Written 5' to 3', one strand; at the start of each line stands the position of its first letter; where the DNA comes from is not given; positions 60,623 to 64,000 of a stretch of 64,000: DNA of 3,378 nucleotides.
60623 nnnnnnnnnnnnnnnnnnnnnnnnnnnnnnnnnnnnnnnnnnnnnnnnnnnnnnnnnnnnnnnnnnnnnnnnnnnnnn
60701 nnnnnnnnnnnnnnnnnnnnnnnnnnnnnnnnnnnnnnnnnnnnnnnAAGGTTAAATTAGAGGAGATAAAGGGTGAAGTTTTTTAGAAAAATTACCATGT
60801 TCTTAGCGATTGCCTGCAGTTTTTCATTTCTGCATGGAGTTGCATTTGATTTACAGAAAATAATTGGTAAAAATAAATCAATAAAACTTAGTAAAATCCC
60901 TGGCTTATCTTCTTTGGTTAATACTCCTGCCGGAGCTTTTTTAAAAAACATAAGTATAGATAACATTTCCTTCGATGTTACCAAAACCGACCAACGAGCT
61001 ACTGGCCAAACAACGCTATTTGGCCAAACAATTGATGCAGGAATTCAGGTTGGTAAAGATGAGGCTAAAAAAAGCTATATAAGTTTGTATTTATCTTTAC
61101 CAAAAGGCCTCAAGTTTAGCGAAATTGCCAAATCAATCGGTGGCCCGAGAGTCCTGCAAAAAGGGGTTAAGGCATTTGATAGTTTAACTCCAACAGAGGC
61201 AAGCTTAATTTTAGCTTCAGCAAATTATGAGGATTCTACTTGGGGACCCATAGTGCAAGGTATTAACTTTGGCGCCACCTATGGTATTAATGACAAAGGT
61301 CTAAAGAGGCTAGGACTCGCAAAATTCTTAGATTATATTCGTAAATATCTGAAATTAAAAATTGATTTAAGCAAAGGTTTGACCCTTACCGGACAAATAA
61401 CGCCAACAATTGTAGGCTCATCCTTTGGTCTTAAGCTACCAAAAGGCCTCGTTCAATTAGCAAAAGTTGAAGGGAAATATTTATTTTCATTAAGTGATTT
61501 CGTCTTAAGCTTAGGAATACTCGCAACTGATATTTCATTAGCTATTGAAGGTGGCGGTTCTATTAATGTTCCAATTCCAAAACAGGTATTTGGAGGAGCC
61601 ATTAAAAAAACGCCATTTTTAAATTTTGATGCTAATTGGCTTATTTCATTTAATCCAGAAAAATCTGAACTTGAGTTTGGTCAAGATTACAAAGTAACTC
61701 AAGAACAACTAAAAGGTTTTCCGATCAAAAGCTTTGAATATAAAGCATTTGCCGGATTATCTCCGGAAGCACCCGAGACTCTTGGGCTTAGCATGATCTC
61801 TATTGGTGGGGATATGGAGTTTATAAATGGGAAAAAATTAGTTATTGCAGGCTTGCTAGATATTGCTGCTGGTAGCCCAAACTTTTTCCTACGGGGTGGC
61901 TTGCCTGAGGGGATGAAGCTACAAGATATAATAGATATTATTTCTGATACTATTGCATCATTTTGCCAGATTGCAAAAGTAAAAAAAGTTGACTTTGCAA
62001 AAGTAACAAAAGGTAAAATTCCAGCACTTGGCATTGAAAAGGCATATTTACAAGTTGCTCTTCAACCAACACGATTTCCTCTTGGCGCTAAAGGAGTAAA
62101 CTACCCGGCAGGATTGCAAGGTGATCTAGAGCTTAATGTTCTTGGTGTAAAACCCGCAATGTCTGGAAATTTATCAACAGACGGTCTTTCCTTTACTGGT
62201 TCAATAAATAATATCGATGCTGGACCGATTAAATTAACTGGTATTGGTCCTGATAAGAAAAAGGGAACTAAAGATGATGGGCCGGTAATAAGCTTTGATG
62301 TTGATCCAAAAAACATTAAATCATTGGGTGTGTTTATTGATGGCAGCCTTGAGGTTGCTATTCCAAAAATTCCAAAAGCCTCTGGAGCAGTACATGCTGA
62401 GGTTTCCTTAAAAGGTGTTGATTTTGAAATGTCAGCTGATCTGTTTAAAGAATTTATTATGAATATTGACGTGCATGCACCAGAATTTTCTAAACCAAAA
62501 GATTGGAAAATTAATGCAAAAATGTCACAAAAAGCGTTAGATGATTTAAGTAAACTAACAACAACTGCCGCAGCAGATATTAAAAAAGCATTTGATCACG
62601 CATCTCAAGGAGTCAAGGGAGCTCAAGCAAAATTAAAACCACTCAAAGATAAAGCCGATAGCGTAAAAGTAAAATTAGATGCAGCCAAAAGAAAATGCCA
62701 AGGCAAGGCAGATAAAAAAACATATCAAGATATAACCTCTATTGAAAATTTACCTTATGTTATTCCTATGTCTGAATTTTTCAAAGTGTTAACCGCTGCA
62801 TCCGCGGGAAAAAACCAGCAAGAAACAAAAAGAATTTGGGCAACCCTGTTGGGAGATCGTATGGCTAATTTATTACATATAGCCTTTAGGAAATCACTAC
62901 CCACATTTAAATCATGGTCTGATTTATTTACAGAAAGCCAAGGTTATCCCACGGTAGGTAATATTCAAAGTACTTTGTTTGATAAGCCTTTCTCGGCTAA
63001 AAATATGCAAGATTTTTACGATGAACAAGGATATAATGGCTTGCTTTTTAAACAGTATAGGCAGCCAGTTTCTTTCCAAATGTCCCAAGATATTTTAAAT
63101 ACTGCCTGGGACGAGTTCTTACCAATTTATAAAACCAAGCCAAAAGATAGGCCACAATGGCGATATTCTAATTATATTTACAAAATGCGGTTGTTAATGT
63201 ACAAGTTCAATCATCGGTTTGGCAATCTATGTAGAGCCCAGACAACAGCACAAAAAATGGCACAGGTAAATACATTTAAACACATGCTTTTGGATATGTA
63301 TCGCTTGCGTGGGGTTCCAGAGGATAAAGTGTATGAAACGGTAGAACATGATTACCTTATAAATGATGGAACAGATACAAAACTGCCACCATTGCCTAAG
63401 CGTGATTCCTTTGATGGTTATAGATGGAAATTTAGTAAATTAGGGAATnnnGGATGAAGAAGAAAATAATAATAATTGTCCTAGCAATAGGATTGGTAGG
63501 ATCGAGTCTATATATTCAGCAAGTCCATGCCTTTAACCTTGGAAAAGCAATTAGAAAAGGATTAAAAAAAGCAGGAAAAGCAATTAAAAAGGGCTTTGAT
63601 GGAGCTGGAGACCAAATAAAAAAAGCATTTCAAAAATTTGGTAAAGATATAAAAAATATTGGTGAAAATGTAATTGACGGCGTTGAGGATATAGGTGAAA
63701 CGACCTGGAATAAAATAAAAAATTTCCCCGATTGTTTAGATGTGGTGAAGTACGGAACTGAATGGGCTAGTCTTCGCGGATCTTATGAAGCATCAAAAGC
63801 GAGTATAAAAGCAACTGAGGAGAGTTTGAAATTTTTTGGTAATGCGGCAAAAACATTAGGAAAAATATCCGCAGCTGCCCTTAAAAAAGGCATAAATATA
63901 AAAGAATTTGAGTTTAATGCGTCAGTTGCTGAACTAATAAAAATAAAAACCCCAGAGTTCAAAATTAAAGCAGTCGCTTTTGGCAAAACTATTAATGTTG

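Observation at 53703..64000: Ten-kb co-directional block of giant secreted proteins plus an outer-membrane barrel: candidate novel surface or effector-delivery module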

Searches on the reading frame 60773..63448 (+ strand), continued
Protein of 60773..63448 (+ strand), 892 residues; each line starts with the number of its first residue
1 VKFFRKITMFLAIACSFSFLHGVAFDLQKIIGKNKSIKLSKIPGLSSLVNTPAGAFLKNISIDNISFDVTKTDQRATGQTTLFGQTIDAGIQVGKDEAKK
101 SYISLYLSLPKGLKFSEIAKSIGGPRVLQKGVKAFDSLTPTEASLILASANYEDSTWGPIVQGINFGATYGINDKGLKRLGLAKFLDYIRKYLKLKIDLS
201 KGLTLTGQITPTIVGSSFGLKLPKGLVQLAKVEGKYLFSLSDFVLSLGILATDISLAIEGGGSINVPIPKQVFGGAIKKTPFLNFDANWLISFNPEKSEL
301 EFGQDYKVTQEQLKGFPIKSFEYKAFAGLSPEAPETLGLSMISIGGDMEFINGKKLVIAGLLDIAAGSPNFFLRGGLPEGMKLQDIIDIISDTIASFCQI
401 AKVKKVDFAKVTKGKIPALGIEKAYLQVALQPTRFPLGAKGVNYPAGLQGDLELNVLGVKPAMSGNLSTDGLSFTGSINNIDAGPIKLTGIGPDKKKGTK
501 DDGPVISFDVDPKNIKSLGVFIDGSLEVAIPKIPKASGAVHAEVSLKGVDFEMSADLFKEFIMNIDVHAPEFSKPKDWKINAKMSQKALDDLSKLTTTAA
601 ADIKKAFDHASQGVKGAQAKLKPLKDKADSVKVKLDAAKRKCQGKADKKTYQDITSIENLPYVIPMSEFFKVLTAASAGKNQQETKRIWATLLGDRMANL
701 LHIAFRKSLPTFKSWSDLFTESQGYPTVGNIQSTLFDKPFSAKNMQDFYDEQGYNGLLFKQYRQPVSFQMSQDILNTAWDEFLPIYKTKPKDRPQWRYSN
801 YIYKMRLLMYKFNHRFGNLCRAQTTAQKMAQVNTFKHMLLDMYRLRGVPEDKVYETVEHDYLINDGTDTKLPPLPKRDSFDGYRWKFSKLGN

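Call 93: find_encoding_contigs(protein=P0173, flank=10000, max_places=1)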
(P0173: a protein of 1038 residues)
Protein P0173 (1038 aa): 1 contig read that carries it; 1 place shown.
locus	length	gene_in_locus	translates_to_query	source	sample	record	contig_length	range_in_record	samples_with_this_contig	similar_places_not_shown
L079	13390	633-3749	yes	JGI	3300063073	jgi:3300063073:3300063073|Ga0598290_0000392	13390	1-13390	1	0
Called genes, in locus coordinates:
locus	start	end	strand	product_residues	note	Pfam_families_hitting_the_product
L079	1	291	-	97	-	?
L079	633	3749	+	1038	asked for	-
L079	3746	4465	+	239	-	-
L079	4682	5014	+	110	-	-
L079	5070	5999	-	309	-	-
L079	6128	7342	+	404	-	PF28597:T2SSF_N, PF00482:T2SSF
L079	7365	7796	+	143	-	PF07963:N_methyl (weak), PF08334:T2SSG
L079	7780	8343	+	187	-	PF07963:N_methyl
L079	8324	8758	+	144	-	PF07963:N_methyl (weak)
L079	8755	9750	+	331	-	-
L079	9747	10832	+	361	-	-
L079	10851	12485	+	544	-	PF02470:MlaD, PF28544:Helical_needle (faint), PF27164:Aq_493_lipo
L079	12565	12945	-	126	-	-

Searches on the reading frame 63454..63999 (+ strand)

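Call 8: search_protein_families(library=ncbifam, proteins=[window:63454-63999:+], max_evalue=1)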
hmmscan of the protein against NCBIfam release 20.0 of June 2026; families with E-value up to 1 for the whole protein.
window:63454-63999:+ (182 aa): 0 families

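Call 37: search_protein_families(library=phrogs, proteins=[window:63454-63999:+], max_evalue=0.1)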
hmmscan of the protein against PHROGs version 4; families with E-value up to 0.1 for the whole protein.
window:63454-63999:+ (182 aa): 9 families
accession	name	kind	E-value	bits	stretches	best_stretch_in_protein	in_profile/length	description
phrog_1204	-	tail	0.00054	18.9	1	29-135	951-1016/1483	tail protein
phrog_1272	-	tail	0.00062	18.6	1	6-135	656-754/1606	tail length tape measure protein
phrog_167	-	tail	0.0049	15.6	1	23-151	526-659/1555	tail length tape measure protein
phrog_14172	-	unknown function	0.019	16.2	1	105-174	5-74/130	-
phrog_17020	-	unknown function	0.022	15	1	35-91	158-214/353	-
phrog_9570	-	tail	0.023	14.6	1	32-137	20-130/689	tail length tape measure protein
phrog_1535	-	tail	0.027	13.6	1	41-140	508-594/1152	tail length tape measure protein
phrog_3336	-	tail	0.051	13.1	1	31-154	429-556/1051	tail length tape measure protein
phrog_14730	-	unknown function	0.093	14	0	77-130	10-64/74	-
